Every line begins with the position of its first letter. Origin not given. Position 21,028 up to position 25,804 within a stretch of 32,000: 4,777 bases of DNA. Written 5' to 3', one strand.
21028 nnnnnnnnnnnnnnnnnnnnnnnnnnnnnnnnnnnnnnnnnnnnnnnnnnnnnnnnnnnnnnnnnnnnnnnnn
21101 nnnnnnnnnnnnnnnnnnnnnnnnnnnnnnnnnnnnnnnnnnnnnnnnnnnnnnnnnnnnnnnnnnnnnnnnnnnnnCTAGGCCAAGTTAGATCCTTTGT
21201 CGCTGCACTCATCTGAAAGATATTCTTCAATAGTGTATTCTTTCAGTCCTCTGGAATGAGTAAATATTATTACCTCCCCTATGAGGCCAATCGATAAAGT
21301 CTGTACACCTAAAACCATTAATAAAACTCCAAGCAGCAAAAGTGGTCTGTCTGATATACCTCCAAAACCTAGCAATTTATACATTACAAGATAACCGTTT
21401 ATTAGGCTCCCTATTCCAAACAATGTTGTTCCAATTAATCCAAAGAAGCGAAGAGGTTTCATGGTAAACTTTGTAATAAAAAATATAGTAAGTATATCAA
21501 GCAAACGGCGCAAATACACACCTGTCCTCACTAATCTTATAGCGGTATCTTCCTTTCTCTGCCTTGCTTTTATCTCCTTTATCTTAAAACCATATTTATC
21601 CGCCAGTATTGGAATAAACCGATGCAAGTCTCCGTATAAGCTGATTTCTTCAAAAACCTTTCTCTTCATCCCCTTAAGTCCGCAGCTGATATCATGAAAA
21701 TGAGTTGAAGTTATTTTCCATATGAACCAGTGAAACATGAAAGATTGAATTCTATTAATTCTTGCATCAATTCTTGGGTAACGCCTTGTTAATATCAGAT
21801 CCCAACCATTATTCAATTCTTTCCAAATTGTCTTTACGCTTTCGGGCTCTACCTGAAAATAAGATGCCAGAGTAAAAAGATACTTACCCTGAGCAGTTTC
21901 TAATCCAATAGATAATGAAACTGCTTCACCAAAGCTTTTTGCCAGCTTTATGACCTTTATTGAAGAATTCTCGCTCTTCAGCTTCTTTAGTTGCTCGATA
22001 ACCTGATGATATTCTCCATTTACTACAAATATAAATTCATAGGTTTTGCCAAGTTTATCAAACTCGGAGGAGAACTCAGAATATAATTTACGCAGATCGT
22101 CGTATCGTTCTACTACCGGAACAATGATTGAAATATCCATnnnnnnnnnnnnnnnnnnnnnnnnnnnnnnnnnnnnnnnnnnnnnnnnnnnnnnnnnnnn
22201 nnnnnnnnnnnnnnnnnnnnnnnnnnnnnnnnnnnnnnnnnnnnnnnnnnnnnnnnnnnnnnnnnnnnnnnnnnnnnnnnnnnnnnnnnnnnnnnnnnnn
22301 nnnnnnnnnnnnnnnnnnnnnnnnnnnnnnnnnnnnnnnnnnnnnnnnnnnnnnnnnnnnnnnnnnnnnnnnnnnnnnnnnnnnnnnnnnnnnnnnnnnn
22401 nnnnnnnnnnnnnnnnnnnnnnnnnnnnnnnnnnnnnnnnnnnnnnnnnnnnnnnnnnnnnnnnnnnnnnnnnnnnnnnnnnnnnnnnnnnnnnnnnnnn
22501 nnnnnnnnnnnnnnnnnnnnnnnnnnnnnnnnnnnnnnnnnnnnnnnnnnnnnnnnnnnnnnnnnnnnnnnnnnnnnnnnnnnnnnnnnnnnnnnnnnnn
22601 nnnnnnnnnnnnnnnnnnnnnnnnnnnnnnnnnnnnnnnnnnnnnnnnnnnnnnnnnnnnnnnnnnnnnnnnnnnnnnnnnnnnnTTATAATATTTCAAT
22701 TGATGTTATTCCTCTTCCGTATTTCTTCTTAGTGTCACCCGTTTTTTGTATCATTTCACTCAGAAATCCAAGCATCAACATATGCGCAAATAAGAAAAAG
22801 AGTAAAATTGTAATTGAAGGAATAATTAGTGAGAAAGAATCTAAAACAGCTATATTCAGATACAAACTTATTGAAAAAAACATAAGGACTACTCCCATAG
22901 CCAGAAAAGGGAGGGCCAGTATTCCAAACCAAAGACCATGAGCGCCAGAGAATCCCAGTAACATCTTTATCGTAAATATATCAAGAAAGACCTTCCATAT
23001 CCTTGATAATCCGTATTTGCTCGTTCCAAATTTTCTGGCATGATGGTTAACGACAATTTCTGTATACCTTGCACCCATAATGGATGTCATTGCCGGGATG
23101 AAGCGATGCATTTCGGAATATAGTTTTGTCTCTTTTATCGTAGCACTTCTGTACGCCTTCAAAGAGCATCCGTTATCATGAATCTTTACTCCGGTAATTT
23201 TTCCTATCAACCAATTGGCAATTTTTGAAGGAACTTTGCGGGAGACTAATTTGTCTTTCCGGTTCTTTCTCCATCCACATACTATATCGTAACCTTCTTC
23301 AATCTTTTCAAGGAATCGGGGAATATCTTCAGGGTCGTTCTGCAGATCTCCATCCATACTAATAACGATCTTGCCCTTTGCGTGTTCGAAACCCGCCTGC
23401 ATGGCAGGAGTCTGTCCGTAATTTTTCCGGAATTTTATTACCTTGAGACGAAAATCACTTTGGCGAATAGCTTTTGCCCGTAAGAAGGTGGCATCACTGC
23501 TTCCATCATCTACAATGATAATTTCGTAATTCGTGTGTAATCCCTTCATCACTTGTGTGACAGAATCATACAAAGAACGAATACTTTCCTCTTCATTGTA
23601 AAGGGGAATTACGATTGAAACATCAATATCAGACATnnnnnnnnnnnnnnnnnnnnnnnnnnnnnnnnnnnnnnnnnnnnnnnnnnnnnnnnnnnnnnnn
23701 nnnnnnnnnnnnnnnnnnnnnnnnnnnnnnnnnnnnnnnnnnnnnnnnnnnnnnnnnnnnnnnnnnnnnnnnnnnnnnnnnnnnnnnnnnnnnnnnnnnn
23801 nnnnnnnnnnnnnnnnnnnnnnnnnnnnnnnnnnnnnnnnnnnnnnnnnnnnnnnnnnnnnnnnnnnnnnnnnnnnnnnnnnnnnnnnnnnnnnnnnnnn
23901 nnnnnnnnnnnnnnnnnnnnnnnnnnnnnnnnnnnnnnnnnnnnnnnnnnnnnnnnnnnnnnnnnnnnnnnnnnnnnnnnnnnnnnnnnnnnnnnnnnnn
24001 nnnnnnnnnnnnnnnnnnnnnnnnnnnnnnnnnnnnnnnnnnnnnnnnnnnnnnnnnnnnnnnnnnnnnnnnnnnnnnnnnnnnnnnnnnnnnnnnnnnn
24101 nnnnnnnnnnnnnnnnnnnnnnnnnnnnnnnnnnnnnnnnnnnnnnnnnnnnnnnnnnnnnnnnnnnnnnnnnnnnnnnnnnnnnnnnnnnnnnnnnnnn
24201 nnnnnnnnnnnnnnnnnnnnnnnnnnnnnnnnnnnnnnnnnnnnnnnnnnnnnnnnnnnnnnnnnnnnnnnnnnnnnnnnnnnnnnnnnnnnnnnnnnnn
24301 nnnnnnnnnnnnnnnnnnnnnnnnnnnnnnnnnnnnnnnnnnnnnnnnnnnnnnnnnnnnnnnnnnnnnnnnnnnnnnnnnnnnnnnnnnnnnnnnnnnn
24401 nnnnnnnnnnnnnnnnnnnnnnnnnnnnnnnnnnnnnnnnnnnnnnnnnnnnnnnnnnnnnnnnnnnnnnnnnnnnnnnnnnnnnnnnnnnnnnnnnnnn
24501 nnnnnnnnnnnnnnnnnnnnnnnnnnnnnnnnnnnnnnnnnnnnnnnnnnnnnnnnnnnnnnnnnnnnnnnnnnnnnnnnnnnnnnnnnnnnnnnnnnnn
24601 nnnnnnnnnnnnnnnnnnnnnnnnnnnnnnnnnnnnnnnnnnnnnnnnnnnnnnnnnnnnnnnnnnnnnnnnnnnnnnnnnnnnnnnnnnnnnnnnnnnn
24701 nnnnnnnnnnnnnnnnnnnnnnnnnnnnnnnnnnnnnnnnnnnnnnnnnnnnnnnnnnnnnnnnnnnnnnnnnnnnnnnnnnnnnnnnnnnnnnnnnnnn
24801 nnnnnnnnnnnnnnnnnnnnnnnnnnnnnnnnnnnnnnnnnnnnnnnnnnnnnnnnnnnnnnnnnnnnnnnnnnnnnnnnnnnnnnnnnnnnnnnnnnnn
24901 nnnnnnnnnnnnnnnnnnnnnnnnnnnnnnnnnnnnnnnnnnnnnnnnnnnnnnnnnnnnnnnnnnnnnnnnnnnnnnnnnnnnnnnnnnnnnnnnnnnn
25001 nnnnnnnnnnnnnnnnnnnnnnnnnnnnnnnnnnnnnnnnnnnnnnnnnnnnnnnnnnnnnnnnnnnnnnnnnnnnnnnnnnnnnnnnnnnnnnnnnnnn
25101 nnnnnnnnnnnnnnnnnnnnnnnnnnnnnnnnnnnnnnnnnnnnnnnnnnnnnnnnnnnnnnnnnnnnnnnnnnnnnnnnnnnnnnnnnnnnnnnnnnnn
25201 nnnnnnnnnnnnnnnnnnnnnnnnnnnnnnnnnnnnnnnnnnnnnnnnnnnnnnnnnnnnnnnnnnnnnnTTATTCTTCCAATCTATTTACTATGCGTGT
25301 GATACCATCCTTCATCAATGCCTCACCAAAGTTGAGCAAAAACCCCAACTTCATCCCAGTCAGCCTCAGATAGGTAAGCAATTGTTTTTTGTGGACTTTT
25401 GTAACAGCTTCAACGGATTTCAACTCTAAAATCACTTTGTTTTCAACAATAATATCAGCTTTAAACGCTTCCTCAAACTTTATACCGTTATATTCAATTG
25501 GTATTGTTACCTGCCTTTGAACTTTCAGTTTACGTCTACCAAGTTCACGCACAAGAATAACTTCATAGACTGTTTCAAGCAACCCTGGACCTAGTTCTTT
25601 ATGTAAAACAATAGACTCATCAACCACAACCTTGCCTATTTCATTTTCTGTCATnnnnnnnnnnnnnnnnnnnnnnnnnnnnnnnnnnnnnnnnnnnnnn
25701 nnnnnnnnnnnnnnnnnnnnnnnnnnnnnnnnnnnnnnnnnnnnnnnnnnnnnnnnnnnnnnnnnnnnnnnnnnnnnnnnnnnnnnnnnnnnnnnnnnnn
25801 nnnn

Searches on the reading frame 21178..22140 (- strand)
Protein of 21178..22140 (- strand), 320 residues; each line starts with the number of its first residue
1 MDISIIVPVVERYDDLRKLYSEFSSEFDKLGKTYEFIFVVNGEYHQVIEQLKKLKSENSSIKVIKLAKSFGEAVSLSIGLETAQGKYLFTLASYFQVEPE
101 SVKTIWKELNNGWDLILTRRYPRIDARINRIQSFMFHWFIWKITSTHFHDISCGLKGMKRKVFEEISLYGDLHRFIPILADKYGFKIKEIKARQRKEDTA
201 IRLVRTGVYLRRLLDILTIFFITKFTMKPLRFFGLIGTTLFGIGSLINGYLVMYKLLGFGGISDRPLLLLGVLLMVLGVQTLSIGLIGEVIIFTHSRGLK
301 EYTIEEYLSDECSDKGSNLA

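Call 8: search_protein_families(library=pfam, proteins=[window:21178-22140:-])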
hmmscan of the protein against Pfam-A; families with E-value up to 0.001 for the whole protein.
window:21178-22140:- (320 aa): 1 family
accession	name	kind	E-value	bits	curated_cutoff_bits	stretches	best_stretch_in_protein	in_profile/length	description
PF00535.33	Glycos_transf_2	-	1.4e-12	48.3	23.3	1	4-166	1-167/168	Glycosyl transferase family 2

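Call 16: search_protein_families(library=ncbifam, proteins=[window:21178-22140:-])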
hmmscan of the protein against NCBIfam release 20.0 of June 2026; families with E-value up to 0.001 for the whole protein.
window:21178-22140:- (320 aa): 7 families
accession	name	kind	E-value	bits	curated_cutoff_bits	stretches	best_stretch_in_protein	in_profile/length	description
NF007986.1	PRK10714.1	equivalog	1.2e-30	106.6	529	1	3-306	8-310/316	undecaprenyl-phosphate 4-deoxy-4-formamido-L-arabinose transferase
NF047588.1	GlcsyltransPgfSStrep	equivalog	9.9e-21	74.2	500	1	1-293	1-291/308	glycosyltransferase PgfS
TIGR04182.1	glyco_TIGR04182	equivalog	1.9e-15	57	325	1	2-299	1-290/293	S-layer glycoprotein N-glycosyltransferase AglJ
TIGR03937.1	PgaC_IcaA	equivalog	1.1e-06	27.9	422.3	1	3-127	47-168/407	poly-beta-1,6-N-acetyl-D-glucosamine synthase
TIGR04283.1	glyco_like_mftF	equivalog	0.00028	20.6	182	1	3-112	1-100/221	TIGR04283 family arsenosugar biosynthesis glycosyltransferase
NF047683.1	TeichurnBiosyTuaG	equivalog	0.00029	20.6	400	1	3-100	8-102/252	teichuronic acid biosynthesis protein TuaG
NF007482.0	PRK10073.1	equivalog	0.00095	18.3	423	0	3-89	8-90/334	glycosyltransferase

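Call 59: find_homologous_proteins(query=window:21178-22140:-, max_evalue=1e-40)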
Query window:21178-22140:- (320 aa): 3473 proteins with E <= 1e-40 among 8000 candidates; the best 120 are listed.
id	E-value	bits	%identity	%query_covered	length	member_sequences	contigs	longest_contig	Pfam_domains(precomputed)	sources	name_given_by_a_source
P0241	8.6e-207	704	100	100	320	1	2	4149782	PF00535.33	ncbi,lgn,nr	ncbi:MAG: glycosyltransferase [Candidatus Scalindua sp.]|nr:glycosyltransferase [Candidatus Scalindu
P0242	1.2e-165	569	80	97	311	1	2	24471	PF00535.33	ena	-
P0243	2.5e-162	558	79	97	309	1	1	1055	PF00535.33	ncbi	-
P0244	5.0e-162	557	79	97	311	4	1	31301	PF00535.33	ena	-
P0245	2.2e-160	551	78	97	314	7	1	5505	PF00535.33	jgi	jgi:glycosyltransferase involved in cell wall biosynthesis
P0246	1.4e-158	545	78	97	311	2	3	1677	PF00535.33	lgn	-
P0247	2.5e-157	541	77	97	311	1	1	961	PF00535.33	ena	-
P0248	4.0e-157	541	76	97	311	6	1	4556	PF00535.33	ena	-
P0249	6.0e-157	540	77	97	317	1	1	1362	PF00535.33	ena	-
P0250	6.6e-157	540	77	97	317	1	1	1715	PF00535.33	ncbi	-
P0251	7.9e-157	540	76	97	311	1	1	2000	PF00535.33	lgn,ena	-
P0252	2.4e-156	538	75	97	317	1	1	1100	PF00535.33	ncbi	-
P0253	3.1e-156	538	76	97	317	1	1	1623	PF00535.33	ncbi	-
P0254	2.3e-155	535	75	97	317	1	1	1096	PF00535.33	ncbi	-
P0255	2.4e-155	535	74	97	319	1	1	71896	PF00535.33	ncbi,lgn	ncbi:MAG: glycosyltransferase [Candidatus Scalinduaceae bacterium]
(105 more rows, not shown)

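Call 61: find_encoding_contigs(protein=P0242, flank=3500, max_places=2)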
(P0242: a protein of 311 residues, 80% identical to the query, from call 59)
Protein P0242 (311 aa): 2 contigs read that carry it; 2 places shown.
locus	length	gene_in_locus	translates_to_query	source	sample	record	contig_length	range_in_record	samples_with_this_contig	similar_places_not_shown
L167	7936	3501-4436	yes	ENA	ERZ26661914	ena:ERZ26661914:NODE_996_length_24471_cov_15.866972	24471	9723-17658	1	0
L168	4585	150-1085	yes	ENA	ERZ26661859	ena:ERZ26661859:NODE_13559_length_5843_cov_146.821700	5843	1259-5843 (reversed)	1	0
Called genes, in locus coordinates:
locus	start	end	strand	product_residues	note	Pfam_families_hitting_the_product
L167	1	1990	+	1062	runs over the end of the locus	PF25596:CPSase_L_D1, PF02786:CPSase_L_D2, PF07478:Dala_Dala_lig_C, PF02787:CPSase_L_D3, PF25596:CPSase_L_D1, PF02786:CPSase_L_D2, PF02222:ATP-grasp (weak), PF02142:MGS, +2 more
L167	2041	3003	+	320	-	PF00535:Glycos_transf_2, PF10111:Glyco_tranf_2_2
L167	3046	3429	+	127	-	PF13366:PDDEXK_3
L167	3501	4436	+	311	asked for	PF00535:Glycos_transf_2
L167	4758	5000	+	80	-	PF21748:UPF0150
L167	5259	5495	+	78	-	PF14076:DUF4258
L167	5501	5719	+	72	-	PF10049:DUF2283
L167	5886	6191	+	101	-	-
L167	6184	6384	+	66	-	PF07927:HicA_toxin (weak)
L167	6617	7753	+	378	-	PF00155:Aminotran_1_2, PF00266:Aminotran_5 (faint), PF01041:DegT_DnrJ_EryC1, PF01212:Beta_elim_lyase (weak)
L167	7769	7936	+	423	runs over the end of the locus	PF02350:Epimerase_2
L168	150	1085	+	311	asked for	PF00535:Glycos_transf_2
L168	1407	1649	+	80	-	PF21748:UPF0150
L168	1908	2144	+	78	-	PF14076:DUF4258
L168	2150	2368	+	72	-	PF10049:DUF2283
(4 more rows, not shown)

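Call 62: find_encoding_contigs(protein=P0244, flank=3500, max_places=2)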
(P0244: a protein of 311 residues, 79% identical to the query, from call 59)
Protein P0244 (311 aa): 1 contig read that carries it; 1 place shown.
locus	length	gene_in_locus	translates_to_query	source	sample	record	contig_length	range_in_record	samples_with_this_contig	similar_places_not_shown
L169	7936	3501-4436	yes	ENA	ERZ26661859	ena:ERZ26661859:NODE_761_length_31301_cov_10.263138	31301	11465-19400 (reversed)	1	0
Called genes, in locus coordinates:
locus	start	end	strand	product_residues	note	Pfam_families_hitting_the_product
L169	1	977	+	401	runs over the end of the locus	-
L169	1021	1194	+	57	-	PF00535:Glycos_transf_2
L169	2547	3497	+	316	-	PF00535:Glycos_transf_2, PF10111:Glyco_tranf_2_2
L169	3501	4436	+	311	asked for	PF00535:Glycos_transf_2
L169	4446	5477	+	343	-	PF00535:Glycos_transf_2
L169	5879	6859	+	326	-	PF13439:Glyco_transf_4, PF13579:Glyco_trans_4_4, PF20706:GT4-conflict (weak), PF00534:Glycos_transf_1, PF13692:Glyco_trans_1_4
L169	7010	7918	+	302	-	PF00535:Glycos_transf_2, PF10111:Glyco_tranf_2_2, PF13641:Glyco_tranf_2_3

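Call 63: find_encoding_contigs(protein=P0255, flank=3500, max_places=2)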
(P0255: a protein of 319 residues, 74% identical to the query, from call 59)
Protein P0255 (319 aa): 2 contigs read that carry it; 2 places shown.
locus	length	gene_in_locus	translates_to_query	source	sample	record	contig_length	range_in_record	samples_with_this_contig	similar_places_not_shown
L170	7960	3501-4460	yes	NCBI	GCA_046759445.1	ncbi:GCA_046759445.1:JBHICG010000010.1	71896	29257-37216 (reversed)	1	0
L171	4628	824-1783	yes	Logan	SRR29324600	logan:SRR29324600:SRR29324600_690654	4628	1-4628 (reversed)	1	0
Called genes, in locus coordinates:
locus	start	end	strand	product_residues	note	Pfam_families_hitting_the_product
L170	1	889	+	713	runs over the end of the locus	PF13810:DUF4185, PF00041:fn3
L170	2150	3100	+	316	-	PF00535:Glycos_transf_2, PF10111:Glyco_tranf_2_2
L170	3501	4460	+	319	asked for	PF00535:Glycos_transf_2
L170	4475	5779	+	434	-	PF02350:Epimerase_2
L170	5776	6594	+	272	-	PF01522:Polysacc_deac_1, PF11959:DUF3473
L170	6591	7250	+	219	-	PF01209:Ubie_methyltran, PF02353:CMAS, PF13489:Methyltransf_23, PF05175:MTS, PF06325:PrmA, PF08241:Methyltransf_11, PF08242:Methyltransf_12, PF13649:Methyltransf_25, +4 more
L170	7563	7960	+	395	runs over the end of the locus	PF00535:Glycos_transf_2, PF10111:Glyco_tranf_2_2 (faint), PF13641:Glyco_tranf_2_3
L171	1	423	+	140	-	?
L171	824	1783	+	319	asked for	PF00535:Glycos_transf_2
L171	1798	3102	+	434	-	PF02350:Epimerase_2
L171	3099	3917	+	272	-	PF01522:Polysacc_deac_1, PF11959:DUF3473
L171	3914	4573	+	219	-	PF01209:Ubie_methyltran, PF02353:CMAS, PF13489:Methyltransf_23, PF05175:MTS, PF06325:PrmA, PF08241:Methyltransf_11, PF08242:Methyltransf_12, PF13649:Methyltransf_25, +4 more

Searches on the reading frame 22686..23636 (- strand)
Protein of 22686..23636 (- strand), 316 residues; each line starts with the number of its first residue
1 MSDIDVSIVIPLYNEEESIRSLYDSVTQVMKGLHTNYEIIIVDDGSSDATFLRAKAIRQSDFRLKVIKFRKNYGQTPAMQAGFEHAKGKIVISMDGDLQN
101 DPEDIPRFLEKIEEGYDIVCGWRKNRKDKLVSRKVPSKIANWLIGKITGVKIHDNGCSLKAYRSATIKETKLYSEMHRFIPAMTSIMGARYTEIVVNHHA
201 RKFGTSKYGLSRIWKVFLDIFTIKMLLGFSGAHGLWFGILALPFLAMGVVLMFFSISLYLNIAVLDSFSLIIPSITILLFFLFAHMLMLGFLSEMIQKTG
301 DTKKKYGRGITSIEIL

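Call 8: search_protein_families(library=pfam, proteins=[window:22686-23636:-])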
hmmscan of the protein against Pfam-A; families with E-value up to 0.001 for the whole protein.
window:22686-23636:- (316 aa): 3 families
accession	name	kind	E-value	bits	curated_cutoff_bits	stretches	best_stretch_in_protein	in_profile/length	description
PF00535.33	Glycos_transf_2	-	6.1e-35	121.1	23.3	1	7-163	1-160/168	Glycosyl transferase family 2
PF10111.15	Glyco_tranf_2_2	-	1.7e-08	34.8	27.3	1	7-100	1-94/276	Glycosyltransferase like family 2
PF13641.12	Glyco_tranf_2_3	-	2e-05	25.2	27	1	6-119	3-119/230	Glycosyltransferase like family 2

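Call 16: search_protein_families(library=ncbifam, proteins=[window:22686-23636:-])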
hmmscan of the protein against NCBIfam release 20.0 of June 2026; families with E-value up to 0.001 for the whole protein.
window:22686-23636:- (316 aa): 25 families
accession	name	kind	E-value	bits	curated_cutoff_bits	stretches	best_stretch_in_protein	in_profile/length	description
NF007986.1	PRK10714.1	equivalog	6.2e-60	202.8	529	1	5-298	7-295/316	undecaprenyl-phosphate 4-deoxy-4-formamido-L-arabinose transferase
NF047588.1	GlcsyltransPgfSStrep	equivalog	5.4e-42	144.1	500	1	5-299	2-290/308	glycosyltransferase PgfS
TIGR03937.1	PgaC_IcaA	equivalog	2.9e-18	66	422.3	1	5-104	46-142/407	poly-beta-1,6-N-acetyl-D-glucosamine synthase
TIGR04182.1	glyco_TIGR04182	equivalog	1.4e-17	64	325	1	5-299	1-285/293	S-layer glycoprotein N-glycosyltransferase AglJ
NF041875.1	EPS_EpsD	equivalog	2e-15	57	370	1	6-119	1-111/325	exopolysaccharide biosynthesis glycosyltransferase EpsD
NF047683.1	TeichurnBiosyTuaG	equivalog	1.1e-14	54.7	400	1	5-111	7-110/252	teichuronic acid biosynthesis protein TuaG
NF041391.1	DPhHxTase_Halo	equivalog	9.4e-13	47.6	375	1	13-170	4-153/213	dolichyl-phosphate hexose transferase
NF007482.0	PRK10073.1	equivalog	1.4e-12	47.3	423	1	5-110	7-108/334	glycosyltransferase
NF058614.1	PPMAGASynPpgS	equivalog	2.8e-12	46.5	370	1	5-136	1-125/226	polyprenyl-phospho-N-acetylgalactosaminyl synthase PpgS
TIGR04283.1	glyco_like_mftF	equivalog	3.1e-12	46.5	182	1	6-105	1-89/221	TIGR04283 family arsenosugar biosynthesis glycosyltransferase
TIGR03965.1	mycofact_glyco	equivalog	3.6e-12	45.9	280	1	5-102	75-169/467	mycofactocin biosynthesis glycosyltransferase MftF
NF050050.1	ProtGlycPglI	equivalog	3.8e-10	39.6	500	1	6-132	4-128/306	GalNAc(5)-diNAcBac-PP-undecaprenol beta-1,3-glucosyltransferase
NF010496.0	PRK13915.1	equivalog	8.1e-10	38.3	262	1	5-101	32-130/307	glucosyl-3-phosphoglycerate synthase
NF053739.1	GlytfEpsEBac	equivalog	1.1e-09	37.7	450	1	6-118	3-115/265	glycosyltransferase EpsE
TIGR03111.1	glyc2_xrt_Gpos1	hypoth_equivalog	2.4e-09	36.5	363.95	1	5-120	50-164/439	TIGR03111 family XrtG-associated glycosyltransferase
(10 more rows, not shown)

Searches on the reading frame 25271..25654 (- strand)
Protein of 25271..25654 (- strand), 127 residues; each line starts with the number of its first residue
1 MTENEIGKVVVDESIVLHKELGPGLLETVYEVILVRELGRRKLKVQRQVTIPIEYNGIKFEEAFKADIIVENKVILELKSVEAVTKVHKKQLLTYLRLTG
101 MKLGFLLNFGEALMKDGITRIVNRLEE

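Call 8: search_protein_families(library=pfam, proteins=[window:25271-25654:-])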
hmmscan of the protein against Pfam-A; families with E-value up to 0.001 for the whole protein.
window:25271-25654:- (127 aa): 1 family
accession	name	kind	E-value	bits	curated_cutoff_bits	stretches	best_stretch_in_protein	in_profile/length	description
PF13366.12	PDDEXK_3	-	9.1e-39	132.9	22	1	5-121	2-117/117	PD-(D/E)XK nuclease superfamily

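Call 16: search_protein_families(library=ncbifam, proteins=[window:25271-25654:-])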
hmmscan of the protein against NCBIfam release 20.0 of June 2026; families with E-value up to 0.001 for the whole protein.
window:25271-25654:- (127 aa): 1 family
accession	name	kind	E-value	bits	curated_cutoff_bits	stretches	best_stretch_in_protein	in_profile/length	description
TIGR04256.1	GxxExxY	subfamily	1.5e-39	134.9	35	1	7-122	3-116/116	GxxExxY protein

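Call 54: find_homologous_proteins(query=window:25271-25654:-, max_evalue=1e-10)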
Query window:25271-25654:- (127 aa): 7998 proteins with E <= 1e-10 among 8000 candidates; the best 120 are listed.
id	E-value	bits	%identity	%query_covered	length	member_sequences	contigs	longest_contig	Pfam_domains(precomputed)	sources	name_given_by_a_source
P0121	3.7e-71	255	100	100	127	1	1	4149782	PF13366.13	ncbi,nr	ncbi:MAG: GxxExxY protein [Candidatus Scalindua sp.]|nr:GxxExxY protein [Candidatus Scalindua sp.]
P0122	3.0e-61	223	87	100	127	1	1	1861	PF13366.13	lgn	-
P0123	1.8e-60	220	87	100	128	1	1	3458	PF13366.13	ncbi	-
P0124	4.1e-60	219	87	100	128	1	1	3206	PF13366.13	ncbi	-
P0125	8.8e-60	218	87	100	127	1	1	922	PF13366.13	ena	-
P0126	9.3e-60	218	86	100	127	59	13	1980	PF13366.13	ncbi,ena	-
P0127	2.1e-59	217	86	100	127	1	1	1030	PF13366.13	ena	-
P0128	3.3e-59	216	86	100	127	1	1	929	PF13366.13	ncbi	-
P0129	1.7e-58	214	83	100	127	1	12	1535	PF13366.13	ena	-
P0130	2.5e-58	213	83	100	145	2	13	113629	PF13366.13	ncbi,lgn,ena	-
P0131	3.6e-58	213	83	100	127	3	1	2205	PF13366.13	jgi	jgi:GxxExxY protein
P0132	3.9e-58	213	85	100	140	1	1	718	PF13366.13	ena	-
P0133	2.0e-57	211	84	100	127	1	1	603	PF13366.13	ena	-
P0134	3.7e-57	210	80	100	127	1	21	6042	PF13366.13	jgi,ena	-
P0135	1.1e-56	208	80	100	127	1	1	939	PF13366.13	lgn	-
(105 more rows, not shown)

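Call 56: find_related_loci(query=A4, collection=metagenome_contigs, flank=1500)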
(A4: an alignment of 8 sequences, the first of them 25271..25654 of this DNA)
Query A4 (127 aa) in metagenome_contigs; peptide patterns used: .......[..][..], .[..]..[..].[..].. (x = any residue, [..] = any of these).
600 stretches matched a pattern (row limit reached: there are more); 590 encode a relative of the query (tblastn E <= 1e-3); the best 80 are kept; 80 distinct loci.
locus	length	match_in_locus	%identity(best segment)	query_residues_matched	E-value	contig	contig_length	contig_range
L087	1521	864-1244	84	1-127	9e-69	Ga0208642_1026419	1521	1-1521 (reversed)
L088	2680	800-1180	72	1-127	4e-61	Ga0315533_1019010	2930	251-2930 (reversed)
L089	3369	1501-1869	73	1-123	3e-60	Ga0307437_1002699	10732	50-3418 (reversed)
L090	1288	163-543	72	1-127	3e-62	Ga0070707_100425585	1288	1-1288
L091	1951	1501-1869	72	1-123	2e-59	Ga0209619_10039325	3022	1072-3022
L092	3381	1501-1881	70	1-127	1e-57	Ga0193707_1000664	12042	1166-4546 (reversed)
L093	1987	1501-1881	71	1-127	6e-58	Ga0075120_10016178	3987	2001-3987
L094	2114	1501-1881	71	1-127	1e-57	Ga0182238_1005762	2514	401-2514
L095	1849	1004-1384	70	1-127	1e-58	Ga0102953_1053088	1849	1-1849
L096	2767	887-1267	67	1-127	5e-56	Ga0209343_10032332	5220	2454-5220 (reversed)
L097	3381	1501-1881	66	1-127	5e-56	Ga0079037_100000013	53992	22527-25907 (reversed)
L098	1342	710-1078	68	1-123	1e-58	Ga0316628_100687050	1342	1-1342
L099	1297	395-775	67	1-127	2e-57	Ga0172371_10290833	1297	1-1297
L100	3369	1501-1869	67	1-123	3e-54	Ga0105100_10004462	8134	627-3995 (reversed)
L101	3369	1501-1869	67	1-123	5e-54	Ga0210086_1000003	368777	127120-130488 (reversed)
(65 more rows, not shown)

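Call 80: search_protein_families(library=padloc, proteins=[window:25271-25654:-], max_evalue=0.01)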
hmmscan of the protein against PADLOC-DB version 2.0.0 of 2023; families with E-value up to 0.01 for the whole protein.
window:25271-25654:- (127 aa): 3 families
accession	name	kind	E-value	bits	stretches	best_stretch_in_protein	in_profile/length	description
PDLC01611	Cas4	-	0.0027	16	1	54-98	44-89/158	"CAS-I,CAS-II,CAS-III,CAS-IV,CAS-V,CAS-VI; acquisition_associated"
PDLC01771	Cas4b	-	0.0056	14.9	1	54-97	49-90/162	-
PDLC03797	RTasPDDEXK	-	0.0057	14.4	1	44-99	118-170/226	DRT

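Call 81: search_protein_families(library=phrogs, proteins=[window:25271-25654:-], max_evalue=0.01)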
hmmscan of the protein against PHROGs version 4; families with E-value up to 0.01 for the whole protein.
window:25271-25654:- (127 aa): 1 family
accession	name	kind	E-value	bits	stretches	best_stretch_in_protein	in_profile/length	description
phrog_1706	-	DNA, RNA and nucleotide metabolism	3.5e-05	24.4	1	45-107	105-177/293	CRISPR/Cas system associated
